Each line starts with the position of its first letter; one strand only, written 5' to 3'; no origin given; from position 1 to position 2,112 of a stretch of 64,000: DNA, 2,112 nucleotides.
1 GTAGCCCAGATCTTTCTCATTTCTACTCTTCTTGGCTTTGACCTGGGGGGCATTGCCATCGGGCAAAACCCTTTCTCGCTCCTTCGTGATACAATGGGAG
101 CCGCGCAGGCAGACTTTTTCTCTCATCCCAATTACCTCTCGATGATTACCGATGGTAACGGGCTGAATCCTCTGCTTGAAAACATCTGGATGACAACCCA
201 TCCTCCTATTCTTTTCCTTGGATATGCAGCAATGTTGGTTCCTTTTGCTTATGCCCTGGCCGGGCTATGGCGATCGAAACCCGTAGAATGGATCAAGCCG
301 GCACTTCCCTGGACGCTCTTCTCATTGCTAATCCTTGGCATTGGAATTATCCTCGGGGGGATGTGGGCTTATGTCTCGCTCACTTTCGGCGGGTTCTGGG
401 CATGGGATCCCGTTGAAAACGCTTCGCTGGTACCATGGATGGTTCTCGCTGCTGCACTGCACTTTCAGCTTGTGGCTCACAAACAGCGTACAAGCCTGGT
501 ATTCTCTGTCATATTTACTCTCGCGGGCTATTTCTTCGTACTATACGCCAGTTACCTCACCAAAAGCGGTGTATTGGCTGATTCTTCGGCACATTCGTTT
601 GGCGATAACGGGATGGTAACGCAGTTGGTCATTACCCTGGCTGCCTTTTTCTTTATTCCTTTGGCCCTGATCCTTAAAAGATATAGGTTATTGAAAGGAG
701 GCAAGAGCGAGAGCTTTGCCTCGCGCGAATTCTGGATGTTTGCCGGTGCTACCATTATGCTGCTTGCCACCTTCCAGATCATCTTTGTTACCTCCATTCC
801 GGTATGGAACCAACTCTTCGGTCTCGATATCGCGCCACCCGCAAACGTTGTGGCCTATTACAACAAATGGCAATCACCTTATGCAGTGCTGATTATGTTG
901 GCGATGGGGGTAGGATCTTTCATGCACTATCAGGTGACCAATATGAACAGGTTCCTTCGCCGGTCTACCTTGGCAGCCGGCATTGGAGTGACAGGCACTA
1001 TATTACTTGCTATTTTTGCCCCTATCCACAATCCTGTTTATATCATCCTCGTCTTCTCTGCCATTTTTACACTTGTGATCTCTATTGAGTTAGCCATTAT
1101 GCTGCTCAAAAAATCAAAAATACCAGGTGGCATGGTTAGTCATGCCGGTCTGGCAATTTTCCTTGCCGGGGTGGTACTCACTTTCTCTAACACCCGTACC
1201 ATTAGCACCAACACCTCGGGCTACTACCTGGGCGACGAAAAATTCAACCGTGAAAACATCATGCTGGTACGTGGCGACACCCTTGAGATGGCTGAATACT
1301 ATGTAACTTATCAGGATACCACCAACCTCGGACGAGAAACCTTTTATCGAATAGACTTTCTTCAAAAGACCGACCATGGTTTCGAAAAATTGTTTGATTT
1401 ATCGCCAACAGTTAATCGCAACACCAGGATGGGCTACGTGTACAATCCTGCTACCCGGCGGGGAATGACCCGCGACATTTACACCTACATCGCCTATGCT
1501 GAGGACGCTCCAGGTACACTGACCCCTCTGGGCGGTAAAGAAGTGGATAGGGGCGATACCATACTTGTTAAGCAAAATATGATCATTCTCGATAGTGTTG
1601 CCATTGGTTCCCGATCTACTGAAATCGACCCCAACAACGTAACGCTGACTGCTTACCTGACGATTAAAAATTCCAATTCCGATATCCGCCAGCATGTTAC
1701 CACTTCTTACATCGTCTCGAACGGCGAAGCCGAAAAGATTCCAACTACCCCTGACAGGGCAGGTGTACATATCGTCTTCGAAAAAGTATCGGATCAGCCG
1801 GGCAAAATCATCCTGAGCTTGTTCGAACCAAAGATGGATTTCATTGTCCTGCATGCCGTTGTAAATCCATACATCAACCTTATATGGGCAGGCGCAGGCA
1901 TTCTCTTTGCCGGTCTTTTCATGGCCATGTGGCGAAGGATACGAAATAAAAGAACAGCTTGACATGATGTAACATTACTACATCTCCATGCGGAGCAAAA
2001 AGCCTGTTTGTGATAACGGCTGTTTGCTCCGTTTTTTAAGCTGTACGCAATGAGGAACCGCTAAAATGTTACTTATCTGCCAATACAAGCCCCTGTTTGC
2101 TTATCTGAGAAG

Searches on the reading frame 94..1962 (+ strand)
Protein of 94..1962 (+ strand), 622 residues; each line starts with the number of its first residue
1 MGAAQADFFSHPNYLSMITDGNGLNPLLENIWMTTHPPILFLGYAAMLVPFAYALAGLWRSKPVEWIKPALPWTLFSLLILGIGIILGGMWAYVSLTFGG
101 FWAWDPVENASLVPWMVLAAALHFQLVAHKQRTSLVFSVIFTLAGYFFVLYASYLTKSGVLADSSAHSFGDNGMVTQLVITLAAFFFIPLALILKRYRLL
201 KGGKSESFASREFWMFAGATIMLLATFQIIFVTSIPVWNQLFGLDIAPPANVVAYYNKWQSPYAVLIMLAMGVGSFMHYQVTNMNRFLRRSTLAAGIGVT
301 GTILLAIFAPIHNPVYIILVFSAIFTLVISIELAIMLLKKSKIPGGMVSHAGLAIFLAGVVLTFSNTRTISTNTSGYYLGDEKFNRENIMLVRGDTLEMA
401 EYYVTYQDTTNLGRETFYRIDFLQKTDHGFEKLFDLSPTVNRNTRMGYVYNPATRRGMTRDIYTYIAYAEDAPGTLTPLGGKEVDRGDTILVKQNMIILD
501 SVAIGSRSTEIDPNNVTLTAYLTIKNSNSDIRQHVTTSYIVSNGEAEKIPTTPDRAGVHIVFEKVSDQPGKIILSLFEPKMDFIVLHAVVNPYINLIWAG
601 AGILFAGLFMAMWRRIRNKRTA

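Call 91: find_encoding_contigs(protein=window:94-1962:+, flank=10000, max_places=1)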
Protein window:94-1962:+ (622 aa): no gene with exactly this product is on record in the collection.
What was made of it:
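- Tried and rejected: The left-end look-up failed (call 91).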
